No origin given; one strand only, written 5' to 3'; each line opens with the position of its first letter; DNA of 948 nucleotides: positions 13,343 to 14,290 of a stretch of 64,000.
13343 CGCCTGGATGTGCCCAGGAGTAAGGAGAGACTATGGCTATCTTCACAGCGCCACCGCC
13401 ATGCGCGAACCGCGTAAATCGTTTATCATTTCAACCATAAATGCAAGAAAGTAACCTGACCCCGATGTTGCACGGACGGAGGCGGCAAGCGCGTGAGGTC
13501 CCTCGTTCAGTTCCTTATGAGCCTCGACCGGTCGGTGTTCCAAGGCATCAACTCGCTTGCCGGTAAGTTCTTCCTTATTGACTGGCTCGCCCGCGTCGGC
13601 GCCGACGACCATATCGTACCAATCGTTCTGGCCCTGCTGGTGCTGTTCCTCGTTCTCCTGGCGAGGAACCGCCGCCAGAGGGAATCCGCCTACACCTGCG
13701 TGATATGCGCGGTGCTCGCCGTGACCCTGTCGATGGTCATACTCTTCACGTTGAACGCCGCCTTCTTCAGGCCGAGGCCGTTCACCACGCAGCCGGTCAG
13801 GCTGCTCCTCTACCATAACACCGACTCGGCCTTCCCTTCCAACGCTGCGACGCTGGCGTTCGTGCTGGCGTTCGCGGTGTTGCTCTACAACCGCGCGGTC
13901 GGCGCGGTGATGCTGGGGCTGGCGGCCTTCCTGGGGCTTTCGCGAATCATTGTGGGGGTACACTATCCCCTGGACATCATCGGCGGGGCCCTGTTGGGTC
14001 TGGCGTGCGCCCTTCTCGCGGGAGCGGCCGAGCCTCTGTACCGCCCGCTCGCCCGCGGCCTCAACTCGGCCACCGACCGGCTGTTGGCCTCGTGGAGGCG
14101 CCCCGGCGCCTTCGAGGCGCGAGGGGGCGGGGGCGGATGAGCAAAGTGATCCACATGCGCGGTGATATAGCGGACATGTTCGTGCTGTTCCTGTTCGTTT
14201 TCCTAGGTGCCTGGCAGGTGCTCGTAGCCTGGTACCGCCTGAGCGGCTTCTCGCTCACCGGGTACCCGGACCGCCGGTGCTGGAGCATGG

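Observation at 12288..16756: Phosphatidylinositol/PIM-like lipid cluster split by a PAP2 phosphatase and a membrane alpha/beta-hydrolase: a candidate PIP phosphatase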

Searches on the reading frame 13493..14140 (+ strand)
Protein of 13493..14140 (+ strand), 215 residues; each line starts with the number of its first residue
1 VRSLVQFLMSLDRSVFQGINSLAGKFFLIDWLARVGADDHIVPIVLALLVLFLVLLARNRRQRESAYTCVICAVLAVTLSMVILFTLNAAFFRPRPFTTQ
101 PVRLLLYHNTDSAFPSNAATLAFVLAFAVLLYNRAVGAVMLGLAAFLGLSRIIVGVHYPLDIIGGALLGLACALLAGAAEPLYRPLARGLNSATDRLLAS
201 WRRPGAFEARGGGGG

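Call 3: search_protein_families(library=pfam, proteins=[window:13493-14140:+], max_evalue=0.01)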
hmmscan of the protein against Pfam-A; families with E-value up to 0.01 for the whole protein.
window:13493-14140:+ (215 aa): 2 families
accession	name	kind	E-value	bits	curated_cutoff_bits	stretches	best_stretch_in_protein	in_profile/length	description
PF01569.27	PAP2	-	1.2e-14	54.6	27.2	1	71-176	3-121/130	PAP2 superfamily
PF14378.12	PAP2_3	-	2.4e-08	34.5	27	1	46-174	41-189/190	PAP2 superfamily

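Call 4: search_protein_families(library=ncbifam, proteins=[window:13493-14140:+], max_evalue=0.01)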
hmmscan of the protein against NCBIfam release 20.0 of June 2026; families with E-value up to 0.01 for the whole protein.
window:13493-14140:+ (215 aa): 3 families
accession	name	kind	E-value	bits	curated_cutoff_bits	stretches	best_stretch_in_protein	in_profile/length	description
NF008813.0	PRK11837.1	equivalog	1.1e-22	80.9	229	1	9-176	3-168/202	undecaprenyl-diphosphate phosphatase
NF047884.1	UdeprDiPSep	equivalog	6.2e-14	52.3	250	1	52-176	61-183/188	undecaprenyl-diphosphatase SepP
NF007975.0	PRK10699.1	equivalog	0.00012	21.6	261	1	109-177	154-227/254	phosphatidylglycerophosphatase B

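Call 9: find_homologous_proteins(query=window:13493-14140:+)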
Query window:13493-14140:+ (215 aa): 159 proteins with E <= 0.001 among 8000 candidates; the best 120 are listed.
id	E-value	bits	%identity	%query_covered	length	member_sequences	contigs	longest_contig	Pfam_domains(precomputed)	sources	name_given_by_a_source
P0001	4.8e-131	453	100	100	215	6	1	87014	PF01569.28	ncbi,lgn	-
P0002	4.6e-114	397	88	100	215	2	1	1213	PF01569.28,PF14378.13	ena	-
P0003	1.4e-95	337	72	99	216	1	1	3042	PF01569.28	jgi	jgi:undecaprenyl-diphosphatase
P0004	4.5e-95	335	73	100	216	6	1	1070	PF01569.28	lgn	-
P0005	6.1e-92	325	71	100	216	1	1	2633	PF01569.28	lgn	-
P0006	6.9e-92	325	71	98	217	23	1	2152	PF01569.28,PF14378.13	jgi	-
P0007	1.2e-90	321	69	99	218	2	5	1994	PF01569.28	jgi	jgi:undecaprenyl-diphosphatase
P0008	4.7e-90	319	70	99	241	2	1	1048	PF01569.28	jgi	jgi:undecaprenyl-diphosphatase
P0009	7.8e-88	312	67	100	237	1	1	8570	PF01569.28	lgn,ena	-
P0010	8.8e-88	311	71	98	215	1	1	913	PF01569.28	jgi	jgi:undecaprenyl-diphosphatase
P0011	1.0e-87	311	68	98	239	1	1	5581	PF01569.28,PF14378.13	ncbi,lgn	-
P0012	1.5e-87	311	68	100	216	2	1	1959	PF01569.28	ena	-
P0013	4.5e-87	309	69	99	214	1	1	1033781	PF01569.28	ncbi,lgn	-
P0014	1.0e-86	308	66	99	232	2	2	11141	PF01569.28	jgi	jgi:undecaprenyl-diphosphatase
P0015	5.8e-85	302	65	100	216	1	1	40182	PF01569.28,PF14378.13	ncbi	-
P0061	3.6e-70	254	56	99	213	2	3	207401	PF01569.28,PF14378.13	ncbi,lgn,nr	ncbi:MAG: phosphatase PAP2 family protein [Actinobacteria bacterium]|nr:phosphatase PAP2 family prot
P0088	5.2e-33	133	43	85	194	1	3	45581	PF01569.28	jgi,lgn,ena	-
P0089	1.0e-29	122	40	83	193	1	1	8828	PF01569.28,PF14378.13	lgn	-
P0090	5.7e-24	103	37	90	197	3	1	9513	PF01569.28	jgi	jgi:undecaprenyl-diphosphatase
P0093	1.9e-18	85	47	41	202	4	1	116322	PF01569.28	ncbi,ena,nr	ncbi:MAG TPA: phosphatase PAP2 family protein [Gaiellaceae bacterium]|nr:phosphatase PAP2 family pro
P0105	1.7e-16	79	33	87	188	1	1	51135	PF01569.28,PF14378.13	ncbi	-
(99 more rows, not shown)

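Call 11: find_encoding_contigs(protein=P0013, flank=8000, max_places=2)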
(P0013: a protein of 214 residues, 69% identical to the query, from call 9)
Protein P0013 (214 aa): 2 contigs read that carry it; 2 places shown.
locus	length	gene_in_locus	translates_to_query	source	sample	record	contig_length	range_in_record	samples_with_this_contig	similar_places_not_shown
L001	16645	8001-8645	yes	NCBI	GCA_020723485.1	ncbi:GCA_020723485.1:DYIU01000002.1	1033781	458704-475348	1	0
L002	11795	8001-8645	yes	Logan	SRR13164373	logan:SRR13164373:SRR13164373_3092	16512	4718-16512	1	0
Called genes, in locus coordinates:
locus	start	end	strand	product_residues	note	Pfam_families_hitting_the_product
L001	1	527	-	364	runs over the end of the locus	-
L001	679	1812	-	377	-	PF11258:DUF3048, PF17479:DUF3048_C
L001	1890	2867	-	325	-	PF01435:Peptidase_M48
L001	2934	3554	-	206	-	PF04011:LemA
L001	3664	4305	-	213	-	PF01810:LysE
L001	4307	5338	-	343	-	PF00459:Inositol_P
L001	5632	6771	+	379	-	-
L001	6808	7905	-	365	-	PF13439:Glyco_transf_4, PF13579:Glyco_trans_4_4, PF20706:GT4-conflict, PF00534:Glycos_transf_1, PF13692:Glyco_trans_1_4, PF13524:Glyco_trans_1_2 (weak)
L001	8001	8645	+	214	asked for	PF01569:PAP2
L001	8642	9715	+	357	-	-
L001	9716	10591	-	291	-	PF03279:Lip_A_acyltrans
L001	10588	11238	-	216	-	PF01066:CDP-OH_P_transf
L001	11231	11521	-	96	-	PF09413:DUF2007 (weak)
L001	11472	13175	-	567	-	PF00587:tRNA-synt_2b, PF04073:tRNA_edit, PF03129:HGTP_anticodon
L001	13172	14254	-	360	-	PF04551:GcpE, PF26540:GcpE_C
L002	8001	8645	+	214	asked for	PF01569:PAP2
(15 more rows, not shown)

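Call 12: find_encoding_contigs(protein=P0061, flank=8000, max_places=1)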
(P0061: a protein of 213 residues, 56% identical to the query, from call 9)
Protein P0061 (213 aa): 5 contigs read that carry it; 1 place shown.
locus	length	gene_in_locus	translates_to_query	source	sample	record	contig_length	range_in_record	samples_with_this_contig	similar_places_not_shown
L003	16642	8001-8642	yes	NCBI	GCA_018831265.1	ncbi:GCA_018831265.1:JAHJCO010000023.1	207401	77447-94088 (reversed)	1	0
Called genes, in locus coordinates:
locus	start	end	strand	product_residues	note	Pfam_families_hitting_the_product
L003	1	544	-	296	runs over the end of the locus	PF01680:SOR_SNZ, PF05690:ThiG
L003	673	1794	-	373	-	PF11258:DUF3048, PF17479:DUF3048_C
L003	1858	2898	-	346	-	-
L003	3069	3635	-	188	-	PF04011:LemA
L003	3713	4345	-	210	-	PF02417:Chromate_transp (faint), PF01810:LysE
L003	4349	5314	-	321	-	PF00459:Inositol_P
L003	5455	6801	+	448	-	-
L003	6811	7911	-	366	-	PF13439:Glyco_transf_4, PF13579:Glyco_trans_4_4, PF20706:GT4-conflict, PF00534:Glycos_transf_1, PF13692:Glyco_trans_1_4, PF13524:Glyco_trans_1_2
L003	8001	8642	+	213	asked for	PF14378:PAP2_3 (faint), PF01569:PAP2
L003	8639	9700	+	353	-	-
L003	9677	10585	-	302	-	PF03279:Lip_A_acyltrans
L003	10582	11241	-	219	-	PF01066:CDP-OH_P_transf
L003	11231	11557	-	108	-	PF09413:DUF2007 (weak)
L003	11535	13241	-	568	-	PF00587:tRNA-synt_2b, PF04073:tRNA_edit, PF03129:HGTP_anticodon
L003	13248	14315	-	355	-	PF04551:GcpE, PF26540:GcpE_C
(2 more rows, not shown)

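Call 13: find_encoding_contigs(protein=P0088, flank=8000, max_places=1)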
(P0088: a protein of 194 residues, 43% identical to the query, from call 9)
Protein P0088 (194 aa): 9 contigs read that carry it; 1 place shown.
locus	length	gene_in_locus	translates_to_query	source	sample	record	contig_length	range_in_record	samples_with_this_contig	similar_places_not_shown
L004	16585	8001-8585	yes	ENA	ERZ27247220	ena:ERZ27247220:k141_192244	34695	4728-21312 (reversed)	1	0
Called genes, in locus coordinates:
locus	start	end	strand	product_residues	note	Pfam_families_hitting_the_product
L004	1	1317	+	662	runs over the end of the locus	PF03063:Prismane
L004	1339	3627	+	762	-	PF18537:CODH_A_N, PF03598:CdhC, PF19436:ACS_CODH_B_C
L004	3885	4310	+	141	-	PF00571:CBS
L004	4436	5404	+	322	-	PF03599:CdhD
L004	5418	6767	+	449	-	PF04060:FeS, PF03599:CdhD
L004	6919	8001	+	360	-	-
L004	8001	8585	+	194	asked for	PF01569:PAP2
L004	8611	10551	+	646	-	PF00111:Fer2, PF17650:RACo_linker, PF17651:Raco_middle, PF14574:RACo_C_ter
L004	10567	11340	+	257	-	PF00142:Fer4_NifH (faint), PF01656:CbiA, PF06564:CBP_BcsQ (faint), PF13614:AAA_31 (weak)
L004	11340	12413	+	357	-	PF00809:Pterin_bind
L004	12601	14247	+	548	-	PF13185:GAF_2, PF01590:GAF (weak), PF13492:GAF_3, PF00989:PAS, PF08448:PAS_4 (weak), PF13188:PAS_8, PF00512:HisKA, PF02518:HATPase_c, +1 more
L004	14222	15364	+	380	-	PF00072:Response_reg, PF13614:AAA_31 (weak)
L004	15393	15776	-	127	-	-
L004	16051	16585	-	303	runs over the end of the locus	PF00248:Aldo_ket_red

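Call 14: find_encoding_contigs(protein=P0093, flank=8000, max_places=1)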
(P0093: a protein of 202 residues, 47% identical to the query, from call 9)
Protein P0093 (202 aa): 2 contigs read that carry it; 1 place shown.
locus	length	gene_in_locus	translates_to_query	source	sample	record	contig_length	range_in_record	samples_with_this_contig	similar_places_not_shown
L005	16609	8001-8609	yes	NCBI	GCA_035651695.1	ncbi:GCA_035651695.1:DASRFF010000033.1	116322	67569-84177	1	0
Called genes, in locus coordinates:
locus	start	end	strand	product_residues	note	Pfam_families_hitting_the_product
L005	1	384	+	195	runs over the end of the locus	PF05683:Fumerase_C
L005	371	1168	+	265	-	PF02679:ComA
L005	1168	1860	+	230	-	PF01507:PAPS_reduct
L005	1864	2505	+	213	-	PF01583:APS_kinase, PF13671:AAA_33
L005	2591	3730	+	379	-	PF14306:PUA_2, PF01747:ATP-sulfurylase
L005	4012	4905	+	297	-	PF01925:TauE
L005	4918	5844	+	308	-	PF13860:FlgD_ig (weak)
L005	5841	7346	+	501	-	PF04932:Wzy_C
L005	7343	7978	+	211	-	PF02585:PIG-L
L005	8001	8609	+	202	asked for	PF01569:PAP2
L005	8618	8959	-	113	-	PF01740:STAS, PF13466:STAS_2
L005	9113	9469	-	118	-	-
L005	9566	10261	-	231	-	PF00072:Response_reg, PF00486:Trans_reg_C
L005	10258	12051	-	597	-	PF00672:HAMP, PF00512:HisKA, PF02518:HATPase_c, PF13581:HATPase_c_2 (weak)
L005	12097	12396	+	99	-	-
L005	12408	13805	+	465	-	PF16709:SCAB-Ig (faint), PF23197:IG_AIR9 (weak)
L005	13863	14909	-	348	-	PF00089:Trypsin, PF13365:Trypsin_2, PF00595:PDZ, PF13180:PDZ_2, PF17820:PDZ_6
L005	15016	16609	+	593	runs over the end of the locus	PF02543:Carbam_trans_N, PF16861:Carbam_trans_C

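Call 18: search_solved_structures(query=window:13493-14140:+, max_evalue=1, show_alignments=4)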
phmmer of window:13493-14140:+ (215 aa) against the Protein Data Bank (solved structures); distinct sequences matched with E-value up to 1: 10.
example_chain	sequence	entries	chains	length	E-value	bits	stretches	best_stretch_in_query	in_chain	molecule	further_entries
6ebu_A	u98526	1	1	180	9.6e-12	48.3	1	73-176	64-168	LpxE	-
7f18_A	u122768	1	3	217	0.0014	21.6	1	83-177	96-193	Acid phosphatase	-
7f17_A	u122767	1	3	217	0.0025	20.8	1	83-177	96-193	Acid phosphatase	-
5jki_A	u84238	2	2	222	0.0032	20.5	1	130-176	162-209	Putative lipid phosphate phosphatase YodM | Phosphatidylglycerophosphatase B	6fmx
9qci_A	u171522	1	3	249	0.061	16.3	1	100-182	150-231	Major phosphate-irrepressible acid phosphatase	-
5jwy_A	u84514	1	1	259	0.12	15.4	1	109-176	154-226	Phosphatidylglycerophosphatase B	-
4px7_A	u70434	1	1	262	0.12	15.3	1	109-176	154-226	Phosphatidylglycerophosphatase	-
9htz_A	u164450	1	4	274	0.14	15.1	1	108-173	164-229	Phosphatase PAP2 family protein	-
9qcj_A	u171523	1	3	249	0.18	14.8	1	109-182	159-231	Major phosphate-irrepressible acid phosphatase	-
8zeq_A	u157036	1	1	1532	0.61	13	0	15-54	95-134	Glycogen debranching enzyme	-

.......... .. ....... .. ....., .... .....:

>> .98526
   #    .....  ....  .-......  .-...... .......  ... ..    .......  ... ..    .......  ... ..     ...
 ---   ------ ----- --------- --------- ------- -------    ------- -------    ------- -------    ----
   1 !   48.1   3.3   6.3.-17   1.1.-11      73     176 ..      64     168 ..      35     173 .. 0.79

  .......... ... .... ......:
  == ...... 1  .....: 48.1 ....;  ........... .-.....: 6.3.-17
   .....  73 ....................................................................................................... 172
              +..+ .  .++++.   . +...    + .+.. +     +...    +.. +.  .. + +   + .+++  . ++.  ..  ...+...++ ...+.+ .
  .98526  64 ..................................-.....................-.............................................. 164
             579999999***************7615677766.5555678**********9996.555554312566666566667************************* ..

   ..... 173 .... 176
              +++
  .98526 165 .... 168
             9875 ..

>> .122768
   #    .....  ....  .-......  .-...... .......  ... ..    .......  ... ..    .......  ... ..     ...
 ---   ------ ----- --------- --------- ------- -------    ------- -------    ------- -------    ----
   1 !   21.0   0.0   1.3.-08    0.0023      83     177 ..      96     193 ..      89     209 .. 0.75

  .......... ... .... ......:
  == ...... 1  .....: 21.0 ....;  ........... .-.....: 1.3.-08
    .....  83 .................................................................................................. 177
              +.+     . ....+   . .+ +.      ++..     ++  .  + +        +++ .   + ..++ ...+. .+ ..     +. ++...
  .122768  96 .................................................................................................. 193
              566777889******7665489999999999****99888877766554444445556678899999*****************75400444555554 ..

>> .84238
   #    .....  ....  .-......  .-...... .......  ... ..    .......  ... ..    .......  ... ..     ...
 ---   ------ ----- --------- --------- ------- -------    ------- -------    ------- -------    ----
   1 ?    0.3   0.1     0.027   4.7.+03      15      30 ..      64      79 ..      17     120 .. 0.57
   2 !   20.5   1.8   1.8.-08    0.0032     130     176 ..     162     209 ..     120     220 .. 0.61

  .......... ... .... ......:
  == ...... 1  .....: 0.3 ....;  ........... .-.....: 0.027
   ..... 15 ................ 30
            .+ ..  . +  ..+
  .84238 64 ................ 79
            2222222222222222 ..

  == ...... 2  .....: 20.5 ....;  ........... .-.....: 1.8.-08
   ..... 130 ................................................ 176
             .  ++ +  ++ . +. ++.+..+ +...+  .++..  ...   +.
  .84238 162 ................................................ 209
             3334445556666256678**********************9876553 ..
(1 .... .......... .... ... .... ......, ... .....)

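Call 39: find_encoding_contigs(protein=P0089, flank=8000, max_places=1)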
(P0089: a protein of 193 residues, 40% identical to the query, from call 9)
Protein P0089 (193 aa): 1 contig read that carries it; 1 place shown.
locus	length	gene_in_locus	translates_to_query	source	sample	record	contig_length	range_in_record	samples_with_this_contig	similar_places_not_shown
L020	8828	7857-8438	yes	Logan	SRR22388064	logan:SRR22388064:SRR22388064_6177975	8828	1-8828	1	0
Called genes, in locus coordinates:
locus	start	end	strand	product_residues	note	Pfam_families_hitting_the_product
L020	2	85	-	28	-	?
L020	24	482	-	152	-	PF06271:RDD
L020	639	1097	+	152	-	PF00903:Glyoxalase, PF13468:Glyoxalase_3 (weak), PF13669:Glyoxalase_4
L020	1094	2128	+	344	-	PF00850:Hist_deacetyl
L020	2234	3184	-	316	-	PF04055:Radical_SAM, PF13353:Fer4_12, PF00037:Fer4 (faint), PF13237:Fer4_10 (weak), PF14697:Fer4_21 (weak), PF12837:Fer4_6 (faint), PF12838:Fer4_7, PF13187:Fer4_9 (weak), +1 more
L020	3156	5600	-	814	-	PF02901:PFL-like, PF01228:Gly_radical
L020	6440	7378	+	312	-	PF01063:Aminotran_4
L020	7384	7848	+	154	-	-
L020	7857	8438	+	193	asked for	PF01569:PAP2, PF14378:PAP2_3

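Call 40: find_encoding_contigs(protein=P0090, flank=8000, max_places=1)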
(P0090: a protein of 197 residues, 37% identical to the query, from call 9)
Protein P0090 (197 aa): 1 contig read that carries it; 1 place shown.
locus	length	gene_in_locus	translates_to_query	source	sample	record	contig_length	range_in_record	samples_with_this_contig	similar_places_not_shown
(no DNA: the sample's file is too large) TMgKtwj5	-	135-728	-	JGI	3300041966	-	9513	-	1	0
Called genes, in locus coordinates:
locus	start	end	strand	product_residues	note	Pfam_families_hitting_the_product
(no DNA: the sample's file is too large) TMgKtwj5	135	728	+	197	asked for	PF01569:PAP2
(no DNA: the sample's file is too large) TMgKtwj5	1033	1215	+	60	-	-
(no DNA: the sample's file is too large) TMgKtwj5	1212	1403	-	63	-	-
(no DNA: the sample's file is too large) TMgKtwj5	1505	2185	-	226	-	-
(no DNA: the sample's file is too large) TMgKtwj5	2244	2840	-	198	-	-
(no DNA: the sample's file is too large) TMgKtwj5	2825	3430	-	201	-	-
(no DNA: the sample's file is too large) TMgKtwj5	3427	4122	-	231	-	PF00376:MerR, PF13411:MerR_1, PF13591:MerR_2 (faint), PF28507:Rv1828_C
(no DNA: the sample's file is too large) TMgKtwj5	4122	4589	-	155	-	PF13240:Zn_Ribbon_1 (weak), PF16697:Yop-YscD_cpl, PF00498:FHA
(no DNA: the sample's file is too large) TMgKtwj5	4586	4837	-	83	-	PF22802:RsiG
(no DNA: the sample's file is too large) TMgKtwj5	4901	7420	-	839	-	-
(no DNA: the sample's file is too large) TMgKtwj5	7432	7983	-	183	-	PF01066:CDP-OH_P_transf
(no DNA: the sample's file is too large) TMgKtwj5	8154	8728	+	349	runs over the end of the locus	PF01979:Amidohydro_1, PF07969:Amidohydro_3 (faint)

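Call 52: predict_structure(alignment_id=A4)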
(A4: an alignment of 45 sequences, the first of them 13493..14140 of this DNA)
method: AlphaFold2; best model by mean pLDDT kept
length: 215 residues; sequences in the alignment: 45
mean_pLDDT: 86.5   pTM: 0.80
mean pLDDT of the five models: 86.5, 85.7, 84.1, 82.2, 81.4
residues with pLDDT >= 90: 138; 70-90: 42; 50-70: 19; < 50: 16
segments of 3 or more residues with pLDDT < 50: 96-104, 106-110
pLDDT, mean of each block of 10 residues (from residue 1): 86 90 88 91 96 94 97 98 89 52 47 81 98 98 97 90 96 98 97 91 60 52
secondary structure, 60 per line:
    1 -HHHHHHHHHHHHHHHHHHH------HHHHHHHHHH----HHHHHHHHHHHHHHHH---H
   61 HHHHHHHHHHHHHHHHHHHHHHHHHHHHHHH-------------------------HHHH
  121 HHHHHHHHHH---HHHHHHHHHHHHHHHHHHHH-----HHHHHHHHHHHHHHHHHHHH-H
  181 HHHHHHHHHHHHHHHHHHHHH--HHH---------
elements in order: H2-20 H27-36 H41-56 H60-91 H117-130 H134-153 H159-178 H180-201

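Call 80: find_encoding_contigs(protein=P0105, flank=4000, max_places=1)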
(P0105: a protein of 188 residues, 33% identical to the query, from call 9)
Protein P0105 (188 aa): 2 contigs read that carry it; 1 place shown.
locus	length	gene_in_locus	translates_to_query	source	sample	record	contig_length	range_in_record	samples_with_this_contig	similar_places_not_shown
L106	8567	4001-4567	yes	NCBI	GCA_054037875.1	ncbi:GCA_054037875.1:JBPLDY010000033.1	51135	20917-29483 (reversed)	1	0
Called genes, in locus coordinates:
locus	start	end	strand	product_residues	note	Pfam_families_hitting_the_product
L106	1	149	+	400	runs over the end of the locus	PF00483:NTP_transferase, PF12804:NTP_transf_3, PF24894:Hexapep_GlmU (faint), PF25084:LbH_EIF2B, PF00132:Hexapep, PF14602:Hexapep_2 (weak), PF25087:GMPPB_C, PF25084:LbH_EIF2B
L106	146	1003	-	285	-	PF01370:Epimerase, PF04321:RmlD_sub_bind, PF01073:3Beta_HSD, PF02719:Polysacc_synt_2, PF16363:GDP_Man_Dehyd, PF07993:NAD_binding_4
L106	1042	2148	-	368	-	PF00534:Glycos_transf_1, PF13692:Glyco_trans_1_4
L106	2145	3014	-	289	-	PF00535:Glycos_transf_2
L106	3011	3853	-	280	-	PF05050:Methyltransf_21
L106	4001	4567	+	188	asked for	PF14378:PAP2_3 (faint), PF01569:PAP2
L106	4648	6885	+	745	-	-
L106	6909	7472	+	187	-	PF13419:HAD_2, PF00702:Hydrolase, PF13242:Hydrolase_like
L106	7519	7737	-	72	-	-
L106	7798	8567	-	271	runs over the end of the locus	PF03167:UDG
